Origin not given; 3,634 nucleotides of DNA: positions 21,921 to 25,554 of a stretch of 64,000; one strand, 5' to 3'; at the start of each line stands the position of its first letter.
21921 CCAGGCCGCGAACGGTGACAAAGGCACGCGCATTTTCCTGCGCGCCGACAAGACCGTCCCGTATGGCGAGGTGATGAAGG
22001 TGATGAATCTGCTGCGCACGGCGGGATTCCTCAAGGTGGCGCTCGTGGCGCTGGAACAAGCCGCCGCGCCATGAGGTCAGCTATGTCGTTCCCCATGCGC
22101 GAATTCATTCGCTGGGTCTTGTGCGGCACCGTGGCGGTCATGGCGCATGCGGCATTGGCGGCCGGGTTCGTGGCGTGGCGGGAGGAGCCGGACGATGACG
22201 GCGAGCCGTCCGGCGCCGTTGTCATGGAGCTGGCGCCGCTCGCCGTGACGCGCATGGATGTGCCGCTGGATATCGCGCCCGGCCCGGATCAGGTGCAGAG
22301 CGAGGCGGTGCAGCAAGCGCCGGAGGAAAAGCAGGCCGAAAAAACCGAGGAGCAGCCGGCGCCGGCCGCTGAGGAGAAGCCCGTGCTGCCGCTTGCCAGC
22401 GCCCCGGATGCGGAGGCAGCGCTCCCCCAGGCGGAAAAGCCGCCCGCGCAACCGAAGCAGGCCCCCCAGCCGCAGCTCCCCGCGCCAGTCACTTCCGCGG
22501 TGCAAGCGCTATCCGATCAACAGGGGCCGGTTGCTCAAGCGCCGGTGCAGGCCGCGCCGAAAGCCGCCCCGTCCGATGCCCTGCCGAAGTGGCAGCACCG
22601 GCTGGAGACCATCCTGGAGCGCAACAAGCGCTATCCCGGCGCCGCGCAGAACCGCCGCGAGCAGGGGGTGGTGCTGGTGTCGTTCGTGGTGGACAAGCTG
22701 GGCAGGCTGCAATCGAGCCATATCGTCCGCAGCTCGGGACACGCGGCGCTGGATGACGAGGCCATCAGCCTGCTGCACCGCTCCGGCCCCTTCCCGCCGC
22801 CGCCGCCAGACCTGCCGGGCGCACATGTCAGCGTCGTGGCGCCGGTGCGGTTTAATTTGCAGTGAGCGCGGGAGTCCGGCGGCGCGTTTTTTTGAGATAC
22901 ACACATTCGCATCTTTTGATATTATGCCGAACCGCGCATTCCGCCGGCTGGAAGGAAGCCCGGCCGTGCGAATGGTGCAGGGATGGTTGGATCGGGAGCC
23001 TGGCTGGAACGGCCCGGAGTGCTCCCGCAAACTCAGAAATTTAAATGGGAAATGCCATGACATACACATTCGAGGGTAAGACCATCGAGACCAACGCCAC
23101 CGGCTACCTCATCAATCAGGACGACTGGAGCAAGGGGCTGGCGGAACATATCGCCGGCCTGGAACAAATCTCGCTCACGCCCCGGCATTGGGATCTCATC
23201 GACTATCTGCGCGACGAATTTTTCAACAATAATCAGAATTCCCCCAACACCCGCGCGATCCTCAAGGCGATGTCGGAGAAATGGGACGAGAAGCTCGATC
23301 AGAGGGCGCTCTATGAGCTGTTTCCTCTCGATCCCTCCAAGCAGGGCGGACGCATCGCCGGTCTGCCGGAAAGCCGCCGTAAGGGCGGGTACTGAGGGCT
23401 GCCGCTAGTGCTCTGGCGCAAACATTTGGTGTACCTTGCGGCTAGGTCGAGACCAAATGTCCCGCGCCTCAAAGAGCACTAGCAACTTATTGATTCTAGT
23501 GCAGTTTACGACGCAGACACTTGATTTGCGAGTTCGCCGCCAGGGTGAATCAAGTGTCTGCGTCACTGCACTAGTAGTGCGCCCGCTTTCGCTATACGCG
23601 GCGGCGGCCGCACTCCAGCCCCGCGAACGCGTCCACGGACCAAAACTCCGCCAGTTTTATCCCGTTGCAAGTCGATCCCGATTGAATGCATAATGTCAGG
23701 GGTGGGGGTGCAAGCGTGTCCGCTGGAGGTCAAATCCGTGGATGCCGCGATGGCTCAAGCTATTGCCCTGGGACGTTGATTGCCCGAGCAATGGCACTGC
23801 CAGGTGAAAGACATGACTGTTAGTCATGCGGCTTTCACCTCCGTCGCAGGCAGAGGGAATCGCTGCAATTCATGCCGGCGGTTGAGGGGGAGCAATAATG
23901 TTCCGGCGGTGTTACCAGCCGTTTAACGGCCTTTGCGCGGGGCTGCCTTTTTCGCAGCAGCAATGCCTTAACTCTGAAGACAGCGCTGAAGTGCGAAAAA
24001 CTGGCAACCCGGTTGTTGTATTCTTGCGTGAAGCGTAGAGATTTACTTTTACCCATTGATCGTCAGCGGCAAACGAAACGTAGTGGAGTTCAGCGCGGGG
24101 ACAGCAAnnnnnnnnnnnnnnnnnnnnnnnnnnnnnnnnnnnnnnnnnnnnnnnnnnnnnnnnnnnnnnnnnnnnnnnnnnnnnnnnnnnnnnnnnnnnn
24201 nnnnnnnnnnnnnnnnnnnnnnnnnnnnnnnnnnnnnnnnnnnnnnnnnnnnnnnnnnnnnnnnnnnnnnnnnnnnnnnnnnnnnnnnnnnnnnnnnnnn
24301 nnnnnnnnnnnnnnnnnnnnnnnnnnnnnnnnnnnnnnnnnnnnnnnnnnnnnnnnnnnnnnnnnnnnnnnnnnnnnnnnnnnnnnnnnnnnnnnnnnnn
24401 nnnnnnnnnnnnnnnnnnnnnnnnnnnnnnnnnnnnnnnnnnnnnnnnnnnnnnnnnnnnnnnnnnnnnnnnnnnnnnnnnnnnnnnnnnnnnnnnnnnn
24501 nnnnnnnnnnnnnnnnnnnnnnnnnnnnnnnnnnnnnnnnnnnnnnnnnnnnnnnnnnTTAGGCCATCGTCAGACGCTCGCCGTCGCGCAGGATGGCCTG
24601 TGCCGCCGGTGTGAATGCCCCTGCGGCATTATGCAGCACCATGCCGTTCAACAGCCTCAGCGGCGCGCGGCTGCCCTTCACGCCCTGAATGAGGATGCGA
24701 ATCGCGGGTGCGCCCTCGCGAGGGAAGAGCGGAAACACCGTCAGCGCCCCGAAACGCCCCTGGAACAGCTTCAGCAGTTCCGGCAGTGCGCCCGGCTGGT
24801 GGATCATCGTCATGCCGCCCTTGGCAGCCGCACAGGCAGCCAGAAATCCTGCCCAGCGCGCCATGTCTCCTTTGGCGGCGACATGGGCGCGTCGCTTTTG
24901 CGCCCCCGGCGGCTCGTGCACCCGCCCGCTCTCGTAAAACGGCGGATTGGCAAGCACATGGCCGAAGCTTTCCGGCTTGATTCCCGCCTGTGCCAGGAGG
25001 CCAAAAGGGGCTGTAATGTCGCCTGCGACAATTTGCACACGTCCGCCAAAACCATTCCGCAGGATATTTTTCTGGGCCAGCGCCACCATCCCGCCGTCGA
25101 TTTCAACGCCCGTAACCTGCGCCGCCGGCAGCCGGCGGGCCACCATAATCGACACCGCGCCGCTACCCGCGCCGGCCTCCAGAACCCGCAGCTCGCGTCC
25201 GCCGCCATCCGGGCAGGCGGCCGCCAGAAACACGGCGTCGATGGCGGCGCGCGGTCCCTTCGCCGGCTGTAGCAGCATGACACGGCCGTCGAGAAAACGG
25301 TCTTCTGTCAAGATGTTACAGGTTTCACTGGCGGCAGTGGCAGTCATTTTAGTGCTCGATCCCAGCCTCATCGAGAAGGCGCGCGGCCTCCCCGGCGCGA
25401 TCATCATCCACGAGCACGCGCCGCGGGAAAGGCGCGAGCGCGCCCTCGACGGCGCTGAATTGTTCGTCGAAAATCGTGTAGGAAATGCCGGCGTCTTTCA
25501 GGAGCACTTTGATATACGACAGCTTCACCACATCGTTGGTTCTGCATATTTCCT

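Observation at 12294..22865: Extracytoplasmic CobN-like chelatase operon with its own TonB-dependent receptor and a private ExbB-like/DUF2149 pair, next to exbB-exbD-tonB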

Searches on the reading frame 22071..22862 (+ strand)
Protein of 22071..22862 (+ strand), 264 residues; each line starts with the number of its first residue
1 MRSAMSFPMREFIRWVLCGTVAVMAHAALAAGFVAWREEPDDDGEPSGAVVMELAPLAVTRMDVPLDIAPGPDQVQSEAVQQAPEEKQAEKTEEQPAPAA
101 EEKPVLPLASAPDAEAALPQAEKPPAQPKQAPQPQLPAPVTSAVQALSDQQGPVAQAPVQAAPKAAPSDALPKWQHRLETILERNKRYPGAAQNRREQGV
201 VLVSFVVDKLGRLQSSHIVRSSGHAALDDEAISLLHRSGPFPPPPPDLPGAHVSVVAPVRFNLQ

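Call 83: search_protein_families(library=ncbifam, proteins=[L084:1354-3582:+, L084:3593-8038:+, L084:8038-8559:+, L084:8960-9682:+, L084:851-1228:+], max_evalue=0.00001)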
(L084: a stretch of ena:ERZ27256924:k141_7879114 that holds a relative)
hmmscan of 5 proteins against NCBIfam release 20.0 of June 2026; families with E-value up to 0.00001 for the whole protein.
L084:1354-3582:+ (743 aa): 20 families
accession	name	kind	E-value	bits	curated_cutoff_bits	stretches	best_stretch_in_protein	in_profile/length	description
TIGR01783.1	TonB-siderophor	subfamily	1.6e-36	126.2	223.5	1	123-726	10-634/649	TonB-dependent siderophore receptor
NF041535.1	TonB_rec_PqqU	equivalog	1e-20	73.6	1200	1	180-328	93-244/676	TonB-dependent receptor PqqU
NF010010.0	PRK13483.1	equivalog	5.5e-20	70.9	927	2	429-711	362-637/660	ligand-gated channel protein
NF050067.1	TonBEntbctnRecCfrA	equivalog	2e-19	69.4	1200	1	433-730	386-681/698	TonB-dependent ferric enterobactin receptor CfrA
TIGR01779.1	TonB-B12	equivalog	1.9e-15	56.5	599.7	1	165-398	102-312/614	TonB-dependent vitamin B12 receptor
NF010038.0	PRK13513.1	equivalog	3e-15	55.8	942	2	188-219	135-166/659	ligand-gated channel protein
TIGR01786.1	TonB-hemlactrns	subfamily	1.1e-14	53.8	323.75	1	422-725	383-699/719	TonB-dependent hemoglobin/transferrin/lactoferrin family receptor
TIGR01785.1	TonB-hemin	subfamily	2.5e-13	49.4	316.85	1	182-722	93-665/677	TonB-dependent heme/hemoglobin receptor family protein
NF053590.1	TonB_dep_TOL0244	equivalog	1.4e-12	47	645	1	184-251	106-172/604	TOL_0244 family TonB-dependent receptor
NF041676.1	FecA_OM_dicitr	equivalog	1.4e-12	46.4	1100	1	165-680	195-701/773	TonB-dependent Fe(3+) dicitrate receptor FecA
NF010012.0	PRK13486.1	equivalog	9.4e-12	44.1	924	1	178-219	120-159/696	TonB-dependent receptor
NF007478.2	PRK10064.1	equivalog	2.7e-10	39.2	745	1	130-218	61-158/663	catecholate siderophore receptor CirA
NF049946.1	TonB_dep_CU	exception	4.9e-09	35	700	0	166-218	117-170/683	TonB-dependent receptor, CU motif-type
NF010011.0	PRK13484.1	equivalog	8.7e-09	34.2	1197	1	179-224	122-163/682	IreA family TonB-dependent siderophore receptor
NF007926.1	PRK10641.1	equivalog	1.4e-08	33.8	836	1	165-239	101-173/617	TonB-dependent vitamin B12 receptor BtuB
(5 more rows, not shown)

L084:3593-8038:+ (1482 aa): 9 families
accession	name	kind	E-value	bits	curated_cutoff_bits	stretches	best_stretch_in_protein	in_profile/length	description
NF004644.0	PRK05989.2-2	equivalog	0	1707.5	1248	1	5-1473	5-1285/1289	cobaltochelatase subunit CobN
NF004645.0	PRK05989.2-3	equivalog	2.2e-204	681.5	1619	1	437-1393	487-1457/1597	cobaltochelatase subunit CobN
TIGR02025.1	BchH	equivalog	6.2e-167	557.4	829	3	910-1377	820-1267/1271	magnesium chelatase subunit H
NF009140.0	PRK12493.1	equivalog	2.9e-155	519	1300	2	913-1377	864-1305/1313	magnesium chelatase subunit H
TIGR02257.1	cobalto_cobN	equivalog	1.3e-150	503.6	822.05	2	936-1372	813-1222/1226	cobaltochelatase subunit CobN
NF004646.0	PRK05989.2-4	equivalog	6.8e-135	451.1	1468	3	920-1374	802-1236/1277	cobaltochelatase subunit CobN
NF008973.0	PRK12321.1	equivalog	5.3e-133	445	1235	1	495-1360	347-1090/1105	cobaltochelatase subunit CobN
NF009942.0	PRK13405.1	equivalog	6.4e-133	444.7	1166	1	489-1377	406-1237/1245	magnesium chelatase subunit H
NF004643.0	PRK05989.2-1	equivalog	2.7e-105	353.4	1926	1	439-1375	250-1154/1184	cobaltochelatase subunit CobN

L084:8038-8559:+ (174 aa): 0 families

L084:8960-9682:+ (241 aa): 5 families
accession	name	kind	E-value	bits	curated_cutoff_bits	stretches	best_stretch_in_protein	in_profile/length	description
TIGR02797.1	exbB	equivalog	2.4e-89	298.7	206.2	1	11-220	1-211/211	tonB-system energizer ExbB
NF007722.0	PRK10414.1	equivalog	1e-78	264.2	402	1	6-230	6-232/244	tol-pal system-associated acyl-CoA thioesterase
TIGR02796.1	tolQ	equivalog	3e-46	157.9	221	1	13-216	3-212/216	protein TolQ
NF008066.0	PRK10801.1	equivalog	8.4e-24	84.3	403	1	13-201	7-200/230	Tol-Pal system protein TolQ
TIGR02805.1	exbB2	equivalog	9.8e-13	48.4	135.35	1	121-201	48-128/138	TonB-system energizer ExbB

L084:851-1228:+ (126 aa): 0 families

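Call 95: search_protein_families(library=ncbifam, proteins=[window:22071-22862:+], max_evalue=0.001)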
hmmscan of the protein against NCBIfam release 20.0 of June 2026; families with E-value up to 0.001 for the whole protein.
window:22071-22862:+ (264 aa): 2 families
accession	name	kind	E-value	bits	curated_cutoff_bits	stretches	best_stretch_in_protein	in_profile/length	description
TIGR01352.1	tonB_Cterm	subfamily_domain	6e-19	68.2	27.1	1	186-263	1-75/76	TonB family protein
NF008082.0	PRK10819.1-3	equivalog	6.8e-06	26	265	1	7-221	7-201/242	TonB system transport protein TonB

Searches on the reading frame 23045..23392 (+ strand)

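Call 64: search_protein_families(library=pfam, proteins=[window:23045-23392:+], max_evalue=0.01)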
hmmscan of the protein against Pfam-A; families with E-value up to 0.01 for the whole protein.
window:23045-23392:+ (116 aa): 1 family
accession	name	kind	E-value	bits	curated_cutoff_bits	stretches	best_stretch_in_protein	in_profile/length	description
PF04358.19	DsrC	-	6.4e-30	104.2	24.9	1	9-109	2-102/107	DsrC like protein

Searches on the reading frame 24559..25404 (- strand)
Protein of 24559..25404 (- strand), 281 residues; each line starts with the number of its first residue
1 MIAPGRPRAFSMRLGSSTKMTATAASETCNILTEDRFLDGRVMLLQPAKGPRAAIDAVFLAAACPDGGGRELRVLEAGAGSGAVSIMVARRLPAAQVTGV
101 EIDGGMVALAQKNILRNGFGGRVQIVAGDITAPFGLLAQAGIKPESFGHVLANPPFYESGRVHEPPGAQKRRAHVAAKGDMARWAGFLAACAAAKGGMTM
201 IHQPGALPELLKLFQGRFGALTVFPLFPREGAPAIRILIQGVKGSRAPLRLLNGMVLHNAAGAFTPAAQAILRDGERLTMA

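Call 64: search_protein_families(library=pfam, proteins=[window:24559-25404:-], max_evalue=0.01)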
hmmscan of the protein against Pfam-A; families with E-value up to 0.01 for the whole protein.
window:24559-25404:- (281 aa): 12 families
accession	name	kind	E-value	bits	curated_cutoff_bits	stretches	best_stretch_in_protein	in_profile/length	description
PF05175.20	MTS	-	6.7e-10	39.3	23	1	72-161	33-113/170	Methyltransferase small domain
PF13649.12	Methyltransf_25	-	2.2e-09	38.3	27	1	74-132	1-57/97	Methyltransferase domain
PF13847.12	Methyltransf_31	-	1.7e-07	31.4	27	1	71-135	4-67/145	Methyltransferase domain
PF08241.18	Methyltransf_11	-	4.3e-06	27.7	21.2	1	75-134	1-56/95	Methyltransferase domain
PF06325.19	PrmA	-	2e-05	24.7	22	1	73-126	164-216/296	Ribosomal protein L11 methyltransferase (PrmA)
PF00398.26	RrnaAD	-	3.3e-05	23.6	24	1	71-130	31-85/263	Ribosomal RNA adenine dimethylase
PF08242.18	Methyltransf_12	-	5.9e-05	24.2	30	1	75-130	1-58/98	Methyltransferase domain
PF10294.15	Methyltransf_16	-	0.00061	20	21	1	70-120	46-97/174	Lysine methyltransferase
PF03602.21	Cons_hypoth95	-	0.0009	19.4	24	1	69-159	40-126/182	Conserved hypothetical protein 95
PF02475.24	TRM5-TYW2_MTfase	-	0.0012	19.3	28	1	73-130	39-96/164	TRM5/TYW2 methyltransferase domain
PF01170.24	UPF0020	-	0.0036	17.4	22.3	1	91-159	74-134/197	RMKL-like, methyltransferase domain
PF01135.25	PCMT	-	0.0091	16.2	20.3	0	72-129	75-132/210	Protein-L-isoaspartate(D-aspartate) O-methyltransferase (PCMT)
